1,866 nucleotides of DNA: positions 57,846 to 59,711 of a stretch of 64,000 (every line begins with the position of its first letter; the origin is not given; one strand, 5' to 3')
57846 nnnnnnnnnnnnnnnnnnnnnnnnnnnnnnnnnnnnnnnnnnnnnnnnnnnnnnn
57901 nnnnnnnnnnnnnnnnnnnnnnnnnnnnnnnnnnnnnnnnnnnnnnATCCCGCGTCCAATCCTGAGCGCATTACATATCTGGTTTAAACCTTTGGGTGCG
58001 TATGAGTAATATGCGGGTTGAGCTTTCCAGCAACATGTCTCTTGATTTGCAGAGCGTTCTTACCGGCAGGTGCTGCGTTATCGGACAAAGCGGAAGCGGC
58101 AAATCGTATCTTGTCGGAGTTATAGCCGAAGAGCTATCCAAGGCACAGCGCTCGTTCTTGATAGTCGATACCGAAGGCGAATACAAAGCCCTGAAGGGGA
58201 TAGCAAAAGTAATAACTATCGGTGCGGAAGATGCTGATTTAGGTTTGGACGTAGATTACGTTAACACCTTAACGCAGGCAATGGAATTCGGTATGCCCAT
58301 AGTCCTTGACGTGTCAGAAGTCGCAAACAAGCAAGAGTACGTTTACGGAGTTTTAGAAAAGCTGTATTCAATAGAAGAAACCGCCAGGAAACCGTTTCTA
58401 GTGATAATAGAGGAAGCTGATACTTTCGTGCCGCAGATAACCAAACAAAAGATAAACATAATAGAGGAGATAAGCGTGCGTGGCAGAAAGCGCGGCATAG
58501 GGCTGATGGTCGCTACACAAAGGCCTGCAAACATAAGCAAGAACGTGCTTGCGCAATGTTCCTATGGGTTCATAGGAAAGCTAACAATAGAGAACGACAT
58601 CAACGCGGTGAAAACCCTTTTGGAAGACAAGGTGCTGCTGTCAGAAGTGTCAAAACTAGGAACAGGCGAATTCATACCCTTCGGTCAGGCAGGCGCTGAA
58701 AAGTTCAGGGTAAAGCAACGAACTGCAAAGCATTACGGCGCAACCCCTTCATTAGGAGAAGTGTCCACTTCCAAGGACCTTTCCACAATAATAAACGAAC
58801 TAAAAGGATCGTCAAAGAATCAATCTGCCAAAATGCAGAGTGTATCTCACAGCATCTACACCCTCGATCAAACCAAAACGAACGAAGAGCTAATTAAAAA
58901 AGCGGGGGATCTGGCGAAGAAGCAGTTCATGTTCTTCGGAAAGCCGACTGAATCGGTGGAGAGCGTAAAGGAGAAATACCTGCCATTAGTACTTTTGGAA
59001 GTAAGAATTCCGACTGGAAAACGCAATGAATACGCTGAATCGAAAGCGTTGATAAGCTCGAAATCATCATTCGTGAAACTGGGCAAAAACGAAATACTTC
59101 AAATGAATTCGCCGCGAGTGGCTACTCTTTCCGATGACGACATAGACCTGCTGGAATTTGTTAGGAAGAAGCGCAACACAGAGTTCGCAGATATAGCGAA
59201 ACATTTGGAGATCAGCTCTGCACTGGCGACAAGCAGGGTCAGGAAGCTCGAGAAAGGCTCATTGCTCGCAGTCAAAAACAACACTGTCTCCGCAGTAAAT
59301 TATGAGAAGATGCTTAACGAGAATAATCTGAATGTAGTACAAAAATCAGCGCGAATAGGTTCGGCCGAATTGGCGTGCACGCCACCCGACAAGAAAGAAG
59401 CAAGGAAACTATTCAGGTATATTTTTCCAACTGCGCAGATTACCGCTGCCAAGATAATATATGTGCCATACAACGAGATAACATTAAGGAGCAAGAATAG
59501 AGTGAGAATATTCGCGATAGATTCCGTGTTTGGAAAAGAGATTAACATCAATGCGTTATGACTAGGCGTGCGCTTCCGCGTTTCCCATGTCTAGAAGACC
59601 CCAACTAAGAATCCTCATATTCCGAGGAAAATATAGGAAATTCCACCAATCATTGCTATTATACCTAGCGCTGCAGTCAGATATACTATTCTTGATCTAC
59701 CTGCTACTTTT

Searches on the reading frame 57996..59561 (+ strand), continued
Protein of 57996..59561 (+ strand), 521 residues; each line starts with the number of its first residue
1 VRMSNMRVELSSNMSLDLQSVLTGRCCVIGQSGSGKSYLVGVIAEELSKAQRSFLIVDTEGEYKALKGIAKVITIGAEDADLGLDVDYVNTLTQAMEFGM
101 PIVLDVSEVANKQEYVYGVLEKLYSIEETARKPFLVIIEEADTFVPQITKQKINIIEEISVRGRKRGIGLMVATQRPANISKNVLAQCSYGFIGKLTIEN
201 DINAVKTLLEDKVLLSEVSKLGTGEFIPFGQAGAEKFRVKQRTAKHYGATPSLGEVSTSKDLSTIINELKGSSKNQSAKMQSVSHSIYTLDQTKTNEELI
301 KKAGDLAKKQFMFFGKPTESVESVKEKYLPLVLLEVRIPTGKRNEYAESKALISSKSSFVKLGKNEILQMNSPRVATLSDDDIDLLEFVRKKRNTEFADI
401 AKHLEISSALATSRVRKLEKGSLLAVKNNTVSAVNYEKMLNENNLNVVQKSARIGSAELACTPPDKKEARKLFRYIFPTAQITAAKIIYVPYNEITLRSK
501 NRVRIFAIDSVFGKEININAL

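Call 38: predict_structure(alignment_id=A1)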
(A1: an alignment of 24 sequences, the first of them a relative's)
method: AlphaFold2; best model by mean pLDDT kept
length: 516 residues; sequences in the alignment: 24
mean_pLDDT: 83.0   pTM: 0.51
mean pLDDT of the five models: 83.0, 82.6, 81.9, 81.5, 80.8
residues with pLDDT >= 90: 218; 70-90: 219; 50-70: 45; < 50: 34
segments of 3 or more residues with pLDDT < 50: 241-255, 266-279, 306-310
pLDDT, mean of each block of 10 residues (from residue 1): 88 91 91 93 92 89 86 83 90 91 86 91 78 92 69 86 92 91 93 90 85 90 81 78 33 51 55 38 80 78 56 76 92 89 92 84 84 93 92 95 95 94 93 81 71 79 94 93 90 82 84 75
secondary structure, 60 per line:
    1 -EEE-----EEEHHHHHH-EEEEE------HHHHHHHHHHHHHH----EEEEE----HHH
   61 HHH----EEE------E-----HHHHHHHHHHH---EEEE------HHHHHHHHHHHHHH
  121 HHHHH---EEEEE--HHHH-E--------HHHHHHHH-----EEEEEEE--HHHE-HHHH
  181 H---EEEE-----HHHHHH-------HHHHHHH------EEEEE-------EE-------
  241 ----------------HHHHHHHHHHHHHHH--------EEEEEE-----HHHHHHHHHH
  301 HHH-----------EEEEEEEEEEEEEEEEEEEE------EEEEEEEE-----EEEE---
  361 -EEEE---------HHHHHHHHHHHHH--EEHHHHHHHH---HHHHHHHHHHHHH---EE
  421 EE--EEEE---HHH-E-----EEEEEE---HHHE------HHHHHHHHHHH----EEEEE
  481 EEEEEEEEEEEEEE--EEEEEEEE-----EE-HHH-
elements in order: E2-4 E10-12 H13-18 E20-24 H31-44 E49-53 H58-63 E68-70 H83-93 E97-100 H107-125 E129-133 H136-139 H150-157 E163-169 H177-181 E185-188 H194-199 H207-213 E220-224 H257-271 E280-285 H291-303 E315-334 E341-348 E354-357 E362-365 H375-387 H392-399 H403-415 E419-422 E425-428 E442-447 H461-471 E476-494 E497-504

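Call 41: fold_search(model_id=the predicted structure, library=pdb)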
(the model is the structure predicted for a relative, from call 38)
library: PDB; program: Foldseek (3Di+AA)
matches with E <= 10: 1896; with E <= 0.001: 154
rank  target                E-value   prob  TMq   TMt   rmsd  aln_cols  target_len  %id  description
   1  8wiv_A                3.7e-13  1.00  0.38  0.47   6.8       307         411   21  Cryo-EM structure of a bacterial protein (released 2024-09-11)
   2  8wj3_N                1.3e-12  1.00  0.38  0.36  17.6       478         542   15  Cryo-EM structure of a bacterial protein (released 2024-09-11)
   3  9x1m_A                1.6e-12  1.00  0.37  0.33  14.2       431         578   16  The cryo-EM structure of HerA-NurA complex with AMPPNP and dsDNA from Thermococcus kodakarensis (released 2026-02-04)
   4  8wiv_D                3.0e-12  1.00  0.40  0.35  14.0       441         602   16  Cryo-EM structure of a bacterial protein (released 2024-09-11)
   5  8woc_A                1.1e-11  1.00  0.37  0.52   3.6       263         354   24  Cryo-EM structure of SIR2/HerA complex (released 2024-09-11)
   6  4d2i_B                1.6e-11  1.00  0.38  0.43   9.4       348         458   19  Crystal structure of the HerA hexameric DNA translocase from Sulfolobus solfataricus bound to AMP-PNP (released 2014-12-03)
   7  4d2i_A                5.6e-11  1.00  0.38  0.42   7.3       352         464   19  Crystal structure of the HerA hexameric DNA translocase from Sulfolobus solfataricus bound to AMP-PNP (released 2014-12-03)
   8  8wj3_D                6.6e-11  1.00  0.36  0.37   8.1       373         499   17  Cryo-EM structure of a bacterial protein (released 2024-09-11)
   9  8wiv_M                9.8e-11  1.00  0.40  0.33  16.9       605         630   14  Cryo-EM structure of a bacterial protein (released 2024-09-11)
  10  8wiv_O                1.0e-10  1.00  0.40  0.32  15.2       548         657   14  Cryo-EM structure of a bacterial protein (released 2024-09-11)
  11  8wld_L                1.6e-10  1.00  0.40  0.31  16.8       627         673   14  Cryo-EM structure of SIR2/HerA antiphage complex (released 2024-09-11)
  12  8wld_A                3.0e-10  1.00  0.37  0.40   6.5       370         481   18  Cryo-EM structure of SIR2/HerA antiphage complex (released 2024-09-11)
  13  9x1l_A                3.0e-10  1.00  0.37  0.33  14.3       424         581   17  The cryo-EM structure of HerA-NurA complex with AMPPNP from Thermococcus kodakarensis (released 2026-02-04)
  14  8ziq_M                3.8e-10  1.00  0.37  0.33  13.4       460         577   14  HerA-DUF4297 complex with DNA (released 2025-03-12)
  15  4kfr_B                5.3e-10  1.00  0.33  0.75   4.8       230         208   17  Structure of the genome packaging NTPase B204 from Sulfolobus turreted icosahedral virus 2 in complex with sulfate (released 2013-05-22)
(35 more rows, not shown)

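Call 54: search_protein_families(library=pfam, alignment_id=A1, max_evalue=0.01)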
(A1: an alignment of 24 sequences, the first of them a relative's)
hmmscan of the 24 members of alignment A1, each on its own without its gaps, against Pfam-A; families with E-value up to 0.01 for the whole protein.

A. member 1, P0016 (516 aa): 11 families
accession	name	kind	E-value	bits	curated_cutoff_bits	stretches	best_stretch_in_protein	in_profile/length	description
PF01935.23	DUF87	-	9e-15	55.8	23.2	1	9-120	14-125/220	Helicase HerA, central domain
PF05872.18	HerA_C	-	7.2e-05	22.1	22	0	126-183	255-313/502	Helicase HerA-like C-terminal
PF03029.23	ATP_bind_1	-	0.00012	22.4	27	1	23-109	1-90/240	Conserved hypothetical ATP binding protein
PF13191.12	AAA_16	-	0.00034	21.6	32.6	1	15-137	18-142/167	AAA ATPase domain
PF13412.12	HTH_24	-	0.00045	20.2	21.9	1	377-415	5-43/48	Winged helix-turn-helix DNA-binding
PF01047.28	MarR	-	0.0015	18.8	24.6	1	379-422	7-50/59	MarR family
PF12846.13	AAA_10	-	0.0015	18.1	27.5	1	19-160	22-153/362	AAA-like domain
PF00004.35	AAA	-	0.0021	18.9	21.2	0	22-180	2-119/131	ATPase family associated with various cellular activities (AAA)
PF13401.12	AAA_22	-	0.003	18.3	27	0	21-144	8-97/130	AAA domain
PF01580.24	FtsK_SpoIIIE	-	0.0035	17.3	24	0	11-173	33-220/221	FtsK/SpoIIIE family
PF19044.6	P-loop_TraG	-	0.0038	16.4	25.8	1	21-64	32-75/413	TraG P-loop domain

B. families by the number of members that match (of 24 scanned): 17 families
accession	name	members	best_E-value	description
PF01935.23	DUF87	24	2.9e-15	Helicase HerA, central domain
PF05872.18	HerA_C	21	2.8e-05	Helicase HerA-like C-terminal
PF00004.35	AAA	19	7e-05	ATPase family associated with various cellular activities (AAA)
PF13401.12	AAA_22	16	0.00033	AAA domain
PF19044.6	P-loop_TraG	15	0.00014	TraG P-loop domain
PF13191.12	AAA_16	13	0.00012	AAA ATPase domain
PF07728.20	AAA_5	5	0.00073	AAA domain (dynein-related subfamily)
PF12846.13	AAA_10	4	0.00081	AAA-like domain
PF01978.25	TrmB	3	0.00075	Sugar-specific transcriptional regulator TrmB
PF12802.13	MarR_2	3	0.0017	MarR family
PF01580.24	FtsK_SpoIIIE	2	0.0018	FtsK/SpoIIIE family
PF03029.23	ATP_bind_1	1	0.00012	Conserved hypothetical ATP binding protein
PF13412.12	HTH_24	1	0.00045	Winged helix-turn-helix DNA-binding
PF25213.1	HVO_A0261_N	1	0.001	HVO_A0261 N-terminal domain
PF01047.28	MarR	1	0.0015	MarR family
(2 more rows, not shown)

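Call 55: search_protein_families(library=phrogs, proteins=[window:58011-59561:+], max_evalue=0.01)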
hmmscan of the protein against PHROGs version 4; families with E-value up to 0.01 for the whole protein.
window:58011-59561:+ (516 aa): 5 families
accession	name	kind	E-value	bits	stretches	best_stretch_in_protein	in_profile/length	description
phrog_7035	-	unknown function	2.1e-29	103.5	2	121-237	485-606/969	-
phrog_2666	-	head and packaging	2.1e-25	90.4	1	18-205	321-498/555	terminase large subunit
phrog_1358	-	moron, auxiliary metabolic gene and host takeover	1.2e-06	27.3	1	22-174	607-755/1382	FtsK/SpoIIIE-like protein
phrog_5156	-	unknown function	5.4e-06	25.7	0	123-207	653-737/824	-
phrog_124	-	DNA, RNA and nucleotide metabolism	0.0059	17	0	20-70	45-86/382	Sak4-like ssDNA annealing protein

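Call 69: find_encoding_contigs(protein=P0017, flank=5000, max_places=2)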
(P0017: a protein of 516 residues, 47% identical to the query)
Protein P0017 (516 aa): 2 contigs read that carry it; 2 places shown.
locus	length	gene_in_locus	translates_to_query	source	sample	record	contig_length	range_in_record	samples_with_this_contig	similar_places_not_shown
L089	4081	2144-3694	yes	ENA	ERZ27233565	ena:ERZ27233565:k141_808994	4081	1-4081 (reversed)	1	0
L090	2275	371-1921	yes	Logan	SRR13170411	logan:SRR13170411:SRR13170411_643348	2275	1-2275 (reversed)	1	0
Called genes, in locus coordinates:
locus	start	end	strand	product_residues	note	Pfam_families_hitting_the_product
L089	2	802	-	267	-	?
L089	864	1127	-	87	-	PF21840:DUF6899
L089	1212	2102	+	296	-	PF13385:Laminin_G_3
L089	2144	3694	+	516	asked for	PF01935:DUF87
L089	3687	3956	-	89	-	PF14542:Acetyltransf_CG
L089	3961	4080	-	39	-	?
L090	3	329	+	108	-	?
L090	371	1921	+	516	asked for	PF01935:DUF87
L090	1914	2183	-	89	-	PF14542:Acetyltransf_CG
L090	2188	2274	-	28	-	?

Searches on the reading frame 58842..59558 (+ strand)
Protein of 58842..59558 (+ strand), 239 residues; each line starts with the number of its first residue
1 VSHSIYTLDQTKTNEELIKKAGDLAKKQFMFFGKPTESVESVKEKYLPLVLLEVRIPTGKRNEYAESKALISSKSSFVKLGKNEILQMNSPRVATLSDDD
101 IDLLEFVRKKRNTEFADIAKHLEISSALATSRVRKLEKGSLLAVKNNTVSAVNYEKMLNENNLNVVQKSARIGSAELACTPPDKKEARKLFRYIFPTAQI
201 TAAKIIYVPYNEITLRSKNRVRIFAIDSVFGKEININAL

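Call 62: search_solved_structures(query=A4, max_evalue=10)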
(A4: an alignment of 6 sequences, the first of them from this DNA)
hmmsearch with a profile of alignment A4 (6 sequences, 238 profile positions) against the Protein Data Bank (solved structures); distinct sequences matched with E-value up to 10: 66 (the best 60 are shown).
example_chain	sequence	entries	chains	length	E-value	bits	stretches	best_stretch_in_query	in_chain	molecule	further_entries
5jls_A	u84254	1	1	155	0.00016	24.7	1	90-153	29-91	Adhesin competence repressor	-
5jlu_A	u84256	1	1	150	0.00019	24.5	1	89-153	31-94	Adhesin competence repressor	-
1i1g_A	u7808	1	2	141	0.00056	22.9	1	98-146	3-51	TRANSCRIPTIONAL REGULATOR LRPA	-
5yhy_A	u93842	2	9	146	0.0013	21.7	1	84-146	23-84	Zinc transport transcriptional regulator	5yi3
5yhx_A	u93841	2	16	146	0.0017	21.4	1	85-146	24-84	Zinc transport transcriptional regulator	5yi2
6fi9_A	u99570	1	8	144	0.0018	21.3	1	85-146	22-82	Transcriptional regulator ZitR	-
5yi0_B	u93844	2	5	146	0.0018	21.2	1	84-146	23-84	Zinc transport transcriptional regulator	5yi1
5yhz_A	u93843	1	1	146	0.0038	20.2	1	85-146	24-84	Zinc transport transcriptional regulator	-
3nrv_A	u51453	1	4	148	0.0062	19.5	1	92-170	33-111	Putative transcriptional regulator (MarR/EmrR family)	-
9z72_A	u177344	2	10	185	0.0073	19.3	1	95-144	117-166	MarR family transcriptional regulator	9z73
5eri_A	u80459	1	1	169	0.0075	19.2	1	80-175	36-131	MarR family transcriptional regulator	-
9w4v_A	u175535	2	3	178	0.0099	18.9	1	86-144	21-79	Uncharacterized HTH-type transcriptional regulator PH0140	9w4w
2wte_A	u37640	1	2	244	0.015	18.3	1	96-181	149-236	CSA3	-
6wxq_B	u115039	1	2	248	0.015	18.2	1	96-181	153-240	CRISPR-associated transcription factor Csa3 (Type I-A)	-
7fby_A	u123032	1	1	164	0.017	18.1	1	89-145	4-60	Transcriptional regulatory protein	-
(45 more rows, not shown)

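Call 63: search_protein_families(library=pfam, alignment_id=A4, max_evalue=1)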
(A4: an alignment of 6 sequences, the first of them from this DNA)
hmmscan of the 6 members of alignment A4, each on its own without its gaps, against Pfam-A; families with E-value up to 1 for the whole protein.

A. member 1, seq(239 aa): 4 families
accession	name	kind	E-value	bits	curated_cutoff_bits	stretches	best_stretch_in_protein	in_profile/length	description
PF13412.12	HTH_24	-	9.8e-05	22.3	21.9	1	100-138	5-43/48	Winged helix-turn-helix DNA-binding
PF01047.28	MarR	-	0.00055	20.2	24.6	1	101-145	6-50/59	MarR family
PF13404.12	HTH_AsnC-type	-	0.028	14.7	27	1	100-137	5-42/42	AsnC-type helix-turn-helix domain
PF12802.13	MarR_2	-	0.048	14.3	27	1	99-144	6-52/61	MarR family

B. families by the number of members that match (of 6 scanned): 17 families
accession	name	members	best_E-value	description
PF12802.13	MarR_2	3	0.00051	MarR family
PF01047.28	MarR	3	0.00055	MarR family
PF01978.25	TrmB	3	0.0082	Sugar-specific transcriptional regulator TrmB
PF13412.12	HTH_24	2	9.8e-05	Winged helix-turn-helix DNA-binding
PF25212.1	HVO_A0114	2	0.016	HVO_A0114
PF14394.12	DUF4423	2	0.033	Domain of unknown function (DUF4423)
PF13730.12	HTH_36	1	0.0045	Helix-turn-helix domain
PF25213.1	HVO_A0261_N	1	0.005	HVO_A0261 N-terminal domain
PF14502.12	HTH_41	1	0.0076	Helix-turn-helix domain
PF13404.12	HTH_AsnC-type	1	0.028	AsnC-type helix-turn-helix domain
PF05584.17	Sulfolobus_pRN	1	0.035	Sulfolobus plasmid regulatory protein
PF03449.20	GreA_GreB_N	1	0.035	Transcription elongation factor, N-terminal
PF22168.2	DIP2311-like_C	1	0.059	Transcriptional regulator DIP2311-like, C-terminal domain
PF17727.6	CtsR_C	1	0.073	CtsR C-terminal dimerization domain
PF24741.1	AlkZ-rel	1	0.11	AlkZ related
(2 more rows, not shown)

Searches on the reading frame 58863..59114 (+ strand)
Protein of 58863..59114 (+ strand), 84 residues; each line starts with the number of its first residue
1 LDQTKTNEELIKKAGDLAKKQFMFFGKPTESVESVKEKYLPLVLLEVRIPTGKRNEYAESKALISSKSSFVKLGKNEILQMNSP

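Call 65: search_protein_families(library=pfam, proteins=[window:58863-59114:+], max_evalue=10)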
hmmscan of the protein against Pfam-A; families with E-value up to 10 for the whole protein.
seq(84 aa): 0 families
